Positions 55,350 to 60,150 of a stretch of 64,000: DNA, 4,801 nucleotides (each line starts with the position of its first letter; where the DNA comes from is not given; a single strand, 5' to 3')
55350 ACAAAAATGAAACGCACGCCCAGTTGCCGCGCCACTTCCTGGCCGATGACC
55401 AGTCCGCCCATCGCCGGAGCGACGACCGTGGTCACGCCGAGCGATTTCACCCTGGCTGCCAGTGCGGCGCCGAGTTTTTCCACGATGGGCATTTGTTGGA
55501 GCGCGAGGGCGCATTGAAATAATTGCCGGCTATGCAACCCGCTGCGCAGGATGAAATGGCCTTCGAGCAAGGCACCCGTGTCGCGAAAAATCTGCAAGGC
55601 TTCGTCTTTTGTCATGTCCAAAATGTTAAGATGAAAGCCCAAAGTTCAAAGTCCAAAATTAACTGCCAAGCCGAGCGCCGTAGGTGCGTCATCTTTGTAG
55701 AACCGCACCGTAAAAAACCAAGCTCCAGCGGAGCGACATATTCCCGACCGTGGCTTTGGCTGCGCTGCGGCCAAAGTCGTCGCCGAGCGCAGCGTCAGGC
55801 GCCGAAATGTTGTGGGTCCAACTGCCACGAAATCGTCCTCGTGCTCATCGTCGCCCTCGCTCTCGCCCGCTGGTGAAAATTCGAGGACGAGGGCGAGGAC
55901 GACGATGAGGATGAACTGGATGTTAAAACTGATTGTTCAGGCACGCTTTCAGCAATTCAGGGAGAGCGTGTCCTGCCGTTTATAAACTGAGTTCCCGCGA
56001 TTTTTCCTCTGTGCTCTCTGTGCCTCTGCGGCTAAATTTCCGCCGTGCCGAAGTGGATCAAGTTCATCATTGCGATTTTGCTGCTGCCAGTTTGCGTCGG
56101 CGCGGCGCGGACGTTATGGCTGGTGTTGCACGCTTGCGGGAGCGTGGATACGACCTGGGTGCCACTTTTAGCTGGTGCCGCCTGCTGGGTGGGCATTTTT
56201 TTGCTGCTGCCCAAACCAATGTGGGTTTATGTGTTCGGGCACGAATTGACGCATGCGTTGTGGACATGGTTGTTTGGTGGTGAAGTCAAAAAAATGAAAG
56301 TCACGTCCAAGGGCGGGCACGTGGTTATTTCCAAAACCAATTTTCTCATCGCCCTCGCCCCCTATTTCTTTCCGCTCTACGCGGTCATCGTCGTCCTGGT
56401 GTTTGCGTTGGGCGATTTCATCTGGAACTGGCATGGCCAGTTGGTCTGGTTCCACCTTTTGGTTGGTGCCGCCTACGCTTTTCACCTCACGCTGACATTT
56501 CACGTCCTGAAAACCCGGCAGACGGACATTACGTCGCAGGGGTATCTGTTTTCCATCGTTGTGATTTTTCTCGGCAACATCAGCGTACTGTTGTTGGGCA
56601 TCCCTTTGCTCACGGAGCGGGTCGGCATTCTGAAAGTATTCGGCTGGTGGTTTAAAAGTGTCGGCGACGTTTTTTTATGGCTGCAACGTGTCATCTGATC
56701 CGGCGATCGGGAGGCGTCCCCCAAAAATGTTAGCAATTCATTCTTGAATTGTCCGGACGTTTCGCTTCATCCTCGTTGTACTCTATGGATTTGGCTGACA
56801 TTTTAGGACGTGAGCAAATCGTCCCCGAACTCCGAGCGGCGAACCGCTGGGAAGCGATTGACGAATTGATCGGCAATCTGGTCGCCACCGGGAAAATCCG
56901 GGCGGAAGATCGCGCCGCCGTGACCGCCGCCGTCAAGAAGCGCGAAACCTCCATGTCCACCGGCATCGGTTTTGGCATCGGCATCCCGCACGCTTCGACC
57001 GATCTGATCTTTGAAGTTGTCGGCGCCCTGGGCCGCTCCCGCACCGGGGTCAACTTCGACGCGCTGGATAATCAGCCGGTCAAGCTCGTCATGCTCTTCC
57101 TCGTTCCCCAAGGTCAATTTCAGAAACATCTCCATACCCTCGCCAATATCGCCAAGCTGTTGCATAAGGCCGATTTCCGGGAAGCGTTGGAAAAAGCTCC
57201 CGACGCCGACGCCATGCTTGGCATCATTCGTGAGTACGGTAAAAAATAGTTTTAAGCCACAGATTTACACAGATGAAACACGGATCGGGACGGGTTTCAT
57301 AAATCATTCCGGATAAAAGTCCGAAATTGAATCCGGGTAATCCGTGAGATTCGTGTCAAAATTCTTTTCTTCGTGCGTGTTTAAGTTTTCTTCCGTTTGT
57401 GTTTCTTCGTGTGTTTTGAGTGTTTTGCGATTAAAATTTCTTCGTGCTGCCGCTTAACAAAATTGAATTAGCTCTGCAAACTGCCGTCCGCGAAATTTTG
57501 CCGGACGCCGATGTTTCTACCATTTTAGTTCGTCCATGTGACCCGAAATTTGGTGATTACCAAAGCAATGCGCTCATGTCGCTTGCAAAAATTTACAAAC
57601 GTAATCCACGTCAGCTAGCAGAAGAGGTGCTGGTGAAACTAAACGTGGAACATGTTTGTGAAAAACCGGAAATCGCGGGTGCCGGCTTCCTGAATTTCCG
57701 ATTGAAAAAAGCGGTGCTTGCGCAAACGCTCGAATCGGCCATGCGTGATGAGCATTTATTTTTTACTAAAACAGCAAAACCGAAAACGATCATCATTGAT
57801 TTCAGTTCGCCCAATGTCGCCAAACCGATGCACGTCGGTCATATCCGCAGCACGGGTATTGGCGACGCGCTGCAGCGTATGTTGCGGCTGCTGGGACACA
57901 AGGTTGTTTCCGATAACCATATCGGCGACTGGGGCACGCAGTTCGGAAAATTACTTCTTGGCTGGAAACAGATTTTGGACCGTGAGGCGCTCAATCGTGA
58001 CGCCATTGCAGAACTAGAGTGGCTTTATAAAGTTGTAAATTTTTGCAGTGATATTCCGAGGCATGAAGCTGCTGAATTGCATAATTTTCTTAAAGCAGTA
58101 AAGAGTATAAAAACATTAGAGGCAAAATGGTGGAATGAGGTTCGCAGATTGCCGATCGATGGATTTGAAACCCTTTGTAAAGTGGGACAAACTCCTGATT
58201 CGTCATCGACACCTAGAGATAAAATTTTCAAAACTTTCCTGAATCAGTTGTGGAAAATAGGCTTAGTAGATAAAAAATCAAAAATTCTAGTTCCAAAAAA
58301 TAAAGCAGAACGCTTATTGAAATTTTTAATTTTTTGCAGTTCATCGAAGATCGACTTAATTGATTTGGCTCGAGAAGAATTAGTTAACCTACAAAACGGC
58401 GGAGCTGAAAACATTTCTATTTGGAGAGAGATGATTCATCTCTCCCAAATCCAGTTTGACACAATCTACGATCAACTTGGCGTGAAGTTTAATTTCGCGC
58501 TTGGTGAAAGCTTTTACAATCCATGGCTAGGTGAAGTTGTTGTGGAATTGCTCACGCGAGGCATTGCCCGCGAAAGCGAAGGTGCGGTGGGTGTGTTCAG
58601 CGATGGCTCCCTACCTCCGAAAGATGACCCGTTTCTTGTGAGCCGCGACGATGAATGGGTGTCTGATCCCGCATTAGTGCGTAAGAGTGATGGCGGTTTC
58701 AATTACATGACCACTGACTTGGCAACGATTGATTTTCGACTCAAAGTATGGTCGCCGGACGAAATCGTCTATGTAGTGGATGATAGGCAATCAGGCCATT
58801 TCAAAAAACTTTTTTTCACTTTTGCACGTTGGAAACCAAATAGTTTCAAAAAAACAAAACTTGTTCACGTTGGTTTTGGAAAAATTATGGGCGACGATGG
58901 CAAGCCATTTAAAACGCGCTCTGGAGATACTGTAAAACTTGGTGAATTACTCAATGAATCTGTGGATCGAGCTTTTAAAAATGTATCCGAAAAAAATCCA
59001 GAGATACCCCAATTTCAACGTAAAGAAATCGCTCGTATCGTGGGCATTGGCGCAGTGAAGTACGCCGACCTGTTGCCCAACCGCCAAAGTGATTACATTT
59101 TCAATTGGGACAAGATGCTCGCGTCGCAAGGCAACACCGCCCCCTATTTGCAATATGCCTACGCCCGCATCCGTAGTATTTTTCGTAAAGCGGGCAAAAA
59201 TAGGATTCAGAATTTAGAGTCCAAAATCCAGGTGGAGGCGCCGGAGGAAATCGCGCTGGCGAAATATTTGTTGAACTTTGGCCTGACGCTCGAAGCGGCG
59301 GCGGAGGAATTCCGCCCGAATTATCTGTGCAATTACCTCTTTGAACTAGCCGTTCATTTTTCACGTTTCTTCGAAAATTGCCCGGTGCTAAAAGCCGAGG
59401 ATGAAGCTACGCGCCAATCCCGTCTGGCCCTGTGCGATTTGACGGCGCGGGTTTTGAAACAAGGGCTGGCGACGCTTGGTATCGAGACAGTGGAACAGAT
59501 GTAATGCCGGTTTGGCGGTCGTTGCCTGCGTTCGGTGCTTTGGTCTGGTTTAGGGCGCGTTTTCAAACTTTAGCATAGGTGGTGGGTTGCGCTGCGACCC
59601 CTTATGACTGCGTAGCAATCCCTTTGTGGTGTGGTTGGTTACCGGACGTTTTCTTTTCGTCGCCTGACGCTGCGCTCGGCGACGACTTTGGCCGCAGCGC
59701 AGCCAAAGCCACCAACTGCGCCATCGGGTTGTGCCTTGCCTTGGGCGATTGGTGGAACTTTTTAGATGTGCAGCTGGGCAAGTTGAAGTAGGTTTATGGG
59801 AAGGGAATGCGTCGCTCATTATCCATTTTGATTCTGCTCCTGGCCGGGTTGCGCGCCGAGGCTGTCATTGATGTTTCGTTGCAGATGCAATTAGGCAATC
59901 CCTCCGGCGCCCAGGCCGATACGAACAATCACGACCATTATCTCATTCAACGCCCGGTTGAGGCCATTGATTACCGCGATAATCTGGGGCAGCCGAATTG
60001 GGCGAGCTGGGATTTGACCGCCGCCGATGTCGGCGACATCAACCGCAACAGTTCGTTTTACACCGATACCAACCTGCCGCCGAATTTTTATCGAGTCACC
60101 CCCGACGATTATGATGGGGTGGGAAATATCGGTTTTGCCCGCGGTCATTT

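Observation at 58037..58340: AT-rich 291-bp insertion, exactly in frame and flanked by 13-bp direct repeats, inside the essential argS gene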

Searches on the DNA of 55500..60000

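Call 31: search_rna_families(source=window, start=55500, end=60000, threshold=evalue, max_evalue=1)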
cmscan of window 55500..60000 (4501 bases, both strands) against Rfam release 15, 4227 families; matches with E-value up to 1: 2.
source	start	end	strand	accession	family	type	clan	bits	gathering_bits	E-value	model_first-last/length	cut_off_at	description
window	58553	58701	+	RF00534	SgrS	Gene; antisense;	-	16.8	37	0.17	1-232/232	no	SgrS RNA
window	55913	55994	+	RF00478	SCARNA6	Gene; snRNA; snoRNA; scaRNA;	-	16.4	68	0.12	1-265/265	no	Small Cajal body specific RNA 6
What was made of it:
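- On Group I / group II intron: No Rfam match over the insert at E<=1 (call 31).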
